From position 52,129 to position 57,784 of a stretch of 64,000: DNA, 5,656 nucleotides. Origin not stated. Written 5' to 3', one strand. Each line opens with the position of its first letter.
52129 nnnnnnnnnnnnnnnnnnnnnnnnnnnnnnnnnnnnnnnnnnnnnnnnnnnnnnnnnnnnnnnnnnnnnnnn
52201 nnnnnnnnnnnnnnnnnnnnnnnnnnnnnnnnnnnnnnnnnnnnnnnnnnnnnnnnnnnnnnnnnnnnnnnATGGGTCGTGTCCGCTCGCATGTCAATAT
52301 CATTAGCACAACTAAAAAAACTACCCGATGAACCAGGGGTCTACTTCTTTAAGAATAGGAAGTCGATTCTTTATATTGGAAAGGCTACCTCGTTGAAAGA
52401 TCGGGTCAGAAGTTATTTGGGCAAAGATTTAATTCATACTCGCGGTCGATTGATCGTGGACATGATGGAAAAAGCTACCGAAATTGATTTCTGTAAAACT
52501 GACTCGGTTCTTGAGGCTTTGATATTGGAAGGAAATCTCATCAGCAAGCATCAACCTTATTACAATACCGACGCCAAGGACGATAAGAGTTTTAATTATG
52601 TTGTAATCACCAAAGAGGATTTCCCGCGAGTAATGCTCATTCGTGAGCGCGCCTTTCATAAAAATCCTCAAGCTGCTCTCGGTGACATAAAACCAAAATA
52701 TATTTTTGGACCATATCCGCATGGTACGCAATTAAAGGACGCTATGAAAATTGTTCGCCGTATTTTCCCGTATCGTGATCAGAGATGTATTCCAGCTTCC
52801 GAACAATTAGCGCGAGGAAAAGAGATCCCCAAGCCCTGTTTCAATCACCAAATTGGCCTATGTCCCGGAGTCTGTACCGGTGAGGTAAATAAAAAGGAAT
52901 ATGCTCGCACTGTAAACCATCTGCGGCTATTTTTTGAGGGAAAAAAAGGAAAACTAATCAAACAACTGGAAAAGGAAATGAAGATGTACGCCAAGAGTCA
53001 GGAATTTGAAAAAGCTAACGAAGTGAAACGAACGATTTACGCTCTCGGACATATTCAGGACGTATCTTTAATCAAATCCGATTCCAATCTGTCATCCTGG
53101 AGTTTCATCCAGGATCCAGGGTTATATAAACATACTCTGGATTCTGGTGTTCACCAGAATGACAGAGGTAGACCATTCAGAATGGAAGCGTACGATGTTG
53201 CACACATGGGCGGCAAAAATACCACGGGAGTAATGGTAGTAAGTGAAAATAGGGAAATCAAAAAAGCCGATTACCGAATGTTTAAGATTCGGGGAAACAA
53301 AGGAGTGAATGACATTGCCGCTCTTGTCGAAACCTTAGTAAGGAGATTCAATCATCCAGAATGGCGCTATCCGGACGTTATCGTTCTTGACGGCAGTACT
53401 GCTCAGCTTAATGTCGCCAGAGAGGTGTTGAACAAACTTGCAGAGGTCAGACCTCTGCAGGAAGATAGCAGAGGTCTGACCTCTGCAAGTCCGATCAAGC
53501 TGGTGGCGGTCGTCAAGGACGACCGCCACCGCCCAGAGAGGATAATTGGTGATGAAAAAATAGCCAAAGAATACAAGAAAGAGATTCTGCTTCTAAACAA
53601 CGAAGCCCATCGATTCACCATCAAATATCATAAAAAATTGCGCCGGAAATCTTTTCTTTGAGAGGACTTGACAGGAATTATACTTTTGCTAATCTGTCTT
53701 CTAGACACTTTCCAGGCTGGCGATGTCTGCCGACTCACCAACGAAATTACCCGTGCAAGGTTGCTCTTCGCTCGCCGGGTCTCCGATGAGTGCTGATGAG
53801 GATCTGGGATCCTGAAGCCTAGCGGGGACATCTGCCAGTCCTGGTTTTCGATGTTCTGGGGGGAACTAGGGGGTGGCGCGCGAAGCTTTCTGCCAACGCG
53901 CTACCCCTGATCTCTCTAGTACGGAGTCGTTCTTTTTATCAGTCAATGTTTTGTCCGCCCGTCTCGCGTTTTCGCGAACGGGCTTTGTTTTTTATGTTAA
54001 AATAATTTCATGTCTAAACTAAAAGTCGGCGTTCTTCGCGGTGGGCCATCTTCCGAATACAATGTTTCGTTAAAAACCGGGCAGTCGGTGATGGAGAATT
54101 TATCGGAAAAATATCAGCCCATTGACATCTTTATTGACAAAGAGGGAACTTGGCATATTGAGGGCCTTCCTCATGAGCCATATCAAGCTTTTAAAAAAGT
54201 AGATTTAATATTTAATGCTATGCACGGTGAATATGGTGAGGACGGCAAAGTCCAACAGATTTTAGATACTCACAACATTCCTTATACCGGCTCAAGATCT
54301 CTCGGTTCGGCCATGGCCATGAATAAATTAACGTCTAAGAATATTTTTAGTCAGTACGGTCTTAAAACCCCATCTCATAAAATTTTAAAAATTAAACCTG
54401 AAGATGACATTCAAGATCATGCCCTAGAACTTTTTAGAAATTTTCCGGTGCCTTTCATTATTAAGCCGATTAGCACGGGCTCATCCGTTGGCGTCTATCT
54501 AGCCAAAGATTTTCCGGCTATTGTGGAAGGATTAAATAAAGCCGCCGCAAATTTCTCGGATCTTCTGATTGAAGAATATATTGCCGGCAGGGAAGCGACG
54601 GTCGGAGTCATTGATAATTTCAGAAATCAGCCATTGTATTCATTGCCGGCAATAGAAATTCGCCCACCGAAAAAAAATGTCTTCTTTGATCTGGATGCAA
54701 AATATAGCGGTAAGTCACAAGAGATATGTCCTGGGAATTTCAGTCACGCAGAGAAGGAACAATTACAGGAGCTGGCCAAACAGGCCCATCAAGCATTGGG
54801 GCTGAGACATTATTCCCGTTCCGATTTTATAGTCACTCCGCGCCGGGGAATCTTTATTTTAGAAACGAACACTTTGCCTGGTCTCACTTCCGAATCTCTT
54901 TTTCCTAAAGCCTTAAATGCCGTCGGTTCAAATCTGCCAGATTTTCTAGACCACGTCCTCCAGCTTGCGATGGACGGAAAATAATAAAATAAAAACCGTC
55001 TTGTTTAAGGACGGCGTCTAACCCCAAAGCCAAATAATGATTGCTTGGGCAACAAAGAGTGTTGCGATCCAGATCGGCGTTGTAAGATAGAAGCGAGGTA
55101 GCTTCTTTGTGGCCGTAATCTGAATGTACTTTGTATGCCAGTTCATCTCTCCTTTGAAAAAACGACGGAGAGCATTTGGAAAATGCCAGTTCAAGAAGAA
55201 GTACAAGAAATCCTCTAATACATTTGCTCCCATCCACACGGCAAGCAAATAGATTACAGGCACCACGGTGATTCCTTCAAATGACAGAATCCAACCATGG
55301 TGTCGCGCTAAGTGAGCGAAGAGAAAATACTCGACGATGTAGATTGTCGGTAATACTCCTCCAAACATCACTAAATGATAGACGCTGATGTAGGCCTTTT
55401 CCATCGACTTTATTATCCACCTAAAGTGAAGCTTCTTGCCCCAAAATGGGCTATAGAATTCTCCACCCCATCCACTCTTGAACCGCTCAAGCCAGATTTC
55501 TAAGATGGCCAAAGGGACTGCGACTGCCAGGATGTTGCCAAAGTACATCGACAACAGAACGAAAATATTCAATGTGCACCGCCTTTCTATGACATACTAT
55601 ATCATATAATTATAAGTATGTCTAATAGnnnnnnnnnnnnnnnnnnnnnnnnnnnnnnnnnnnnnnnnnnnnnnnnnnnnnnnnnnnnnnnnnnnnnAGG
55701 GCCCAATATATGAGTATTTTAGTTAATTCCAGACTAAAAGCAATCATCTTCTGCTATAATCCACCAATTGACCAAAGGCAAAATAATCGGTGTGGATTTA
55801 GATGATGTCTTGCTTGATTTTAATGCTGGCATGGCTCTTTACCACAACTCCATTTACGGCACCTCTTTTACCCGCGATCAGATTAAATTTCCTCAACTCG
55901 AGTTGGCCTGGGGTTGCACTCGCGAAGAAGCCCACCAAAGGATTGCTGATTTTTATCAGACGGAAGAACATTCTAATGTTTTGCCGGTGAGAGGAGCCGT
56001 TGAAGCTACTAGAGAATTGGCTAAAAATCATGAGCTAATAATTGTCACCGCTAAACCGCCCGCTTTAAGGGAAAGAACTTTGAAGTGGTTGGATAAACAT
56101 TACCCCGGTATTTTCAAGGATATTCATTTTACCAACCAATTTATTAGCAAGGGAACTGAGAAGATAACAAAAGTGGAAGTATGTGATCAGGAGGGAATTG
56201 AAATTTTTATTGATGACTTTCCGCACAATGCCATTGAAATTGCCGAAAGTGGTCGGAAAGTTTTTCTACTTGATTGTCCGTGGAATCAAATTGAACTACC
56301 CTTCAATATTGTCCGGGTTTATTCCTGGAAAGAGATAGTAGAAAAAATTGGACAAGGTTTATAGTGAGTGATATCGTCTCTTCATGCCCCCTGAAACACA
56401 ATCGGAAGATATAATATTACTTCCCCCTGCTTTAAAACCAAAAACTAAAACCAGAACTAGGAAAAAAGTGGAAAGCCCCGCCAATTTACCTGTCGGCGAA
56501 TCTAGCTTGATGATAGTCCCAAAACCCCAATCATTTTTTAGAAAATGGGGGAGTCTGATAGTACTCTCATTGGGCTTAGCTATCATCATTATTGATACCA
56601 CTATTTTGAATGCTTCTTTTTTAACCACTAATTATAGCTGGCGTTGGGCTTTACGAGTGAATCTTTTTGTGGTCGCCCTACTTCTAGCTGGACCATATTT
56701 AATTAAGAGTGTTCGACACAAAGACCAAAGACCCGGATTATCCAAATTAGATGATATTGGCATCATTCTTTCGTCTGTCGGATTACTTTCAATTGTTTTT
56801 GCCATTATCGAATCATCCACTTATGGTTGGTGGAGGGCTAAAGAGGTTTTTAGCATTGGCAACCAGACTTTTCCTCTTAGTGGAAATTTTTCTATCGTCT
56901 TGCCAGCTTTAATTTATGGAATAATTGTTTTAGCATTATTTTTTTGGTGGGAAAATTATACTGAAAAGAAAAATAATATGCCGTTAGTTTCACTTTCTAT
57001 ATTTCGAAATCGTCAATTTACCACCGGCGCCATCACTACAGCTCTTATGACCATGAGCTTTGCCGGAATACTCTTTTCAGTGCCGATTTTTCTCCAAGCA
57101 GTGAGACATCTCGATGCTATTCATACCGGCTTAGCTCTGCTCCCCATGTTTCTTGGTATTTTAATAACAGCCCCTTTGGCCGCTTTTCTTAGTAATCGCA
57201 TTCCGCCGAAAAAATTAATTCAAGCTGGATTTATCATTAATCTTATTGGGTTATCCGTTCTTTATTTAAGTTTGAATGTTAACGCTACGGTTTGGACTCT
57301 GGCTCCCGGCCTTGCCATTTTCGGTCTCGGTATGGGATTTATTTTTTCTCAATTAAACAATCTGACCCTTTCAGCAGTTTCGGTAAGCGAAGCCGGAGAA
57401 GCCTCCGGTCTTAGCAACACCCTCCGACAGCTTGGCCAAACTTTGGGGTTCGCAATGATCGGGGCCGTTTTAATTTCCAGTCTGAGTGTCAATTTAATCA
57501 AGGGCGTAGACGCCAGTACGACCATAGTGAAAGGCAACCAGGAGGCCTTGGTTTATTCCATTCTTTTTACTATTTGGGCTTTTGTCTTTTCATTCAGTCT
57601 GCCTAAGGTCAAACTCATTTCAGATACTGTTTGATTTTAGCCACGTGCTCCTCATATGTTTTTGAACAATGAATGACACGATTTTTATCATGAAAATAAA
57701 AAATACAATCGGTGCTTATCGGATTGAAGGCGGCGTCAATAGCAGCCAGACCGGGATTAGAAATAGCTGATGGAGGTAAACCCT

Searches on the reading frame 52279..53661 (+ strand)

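Call 9: search_protein_families(library=pfam, proteins=[window:52279-53661:+], max_evalue=0.00001)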
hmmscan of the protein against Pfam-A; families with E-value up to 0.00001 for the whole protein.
window:52279-53661:+ (460 aa): 2 families
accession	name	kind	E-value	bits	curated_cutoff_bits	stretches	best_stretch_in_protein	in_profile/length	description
PF08459.17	UvrC_RNaseH_dom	-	6.7e-27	94.7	22.3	1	298-448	9-159/159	UvrC RNAse H endonuclease domain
PF02151.25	UVR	-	1.7e-06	28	21.5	1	225-253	2-30/36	UvrB/uvrC motif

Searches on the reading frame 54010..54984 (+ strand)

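Call 44: search_protein_families(library=pfam, proteins=[window:54010-54984:+], max_evalue=0.0001)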
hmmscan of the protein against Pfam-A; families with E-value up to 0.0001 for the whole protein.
window:54010-54984:+ (324 aa): 5 families
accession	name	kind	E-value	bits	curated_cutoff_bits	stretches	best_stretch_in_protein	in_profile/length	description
PF07478.18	Dala_Dala_lig_C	-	1.7e-37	129.4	24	1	113-317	2-203/204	D-ala D-ala ligase C-terminus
PF01820.27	Dala_Dala_lig_N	-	9.6e-25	87.9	34.6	2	59-95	85-121/121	D-ala D-ala ligase N-terminus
PF02655.19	ATP-grasp_3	-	2.5e-09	37.9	23.2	1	104-287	2-154/160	ATP-grasp domain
PF14397.11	ATPgrasp_ST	-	8.3e-06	25.6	31.4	0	250-294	216-260/278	Sugar-transfer associated ATP-grasp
PF08443.16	RimK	-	2.8e-05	24.3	21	0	103-195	1-86/188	RimK-like ATP-grasp domain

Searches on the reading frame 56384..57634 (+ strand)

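Call 9: search_protein_families(library=pfam, proteins=[window:56384-57634:+], max_evalue=0.00001)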
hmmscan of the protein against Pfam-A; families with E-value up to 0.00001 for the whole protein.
window:56384-57634:+ (416 aa): 1 family
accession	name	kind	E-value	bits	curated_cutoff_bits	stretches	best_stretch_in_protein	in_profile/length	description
PF07690.21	MFS_1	-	1.3e-19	70.8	33.4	1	77-355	141-346/347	Major Facilitator Superfamily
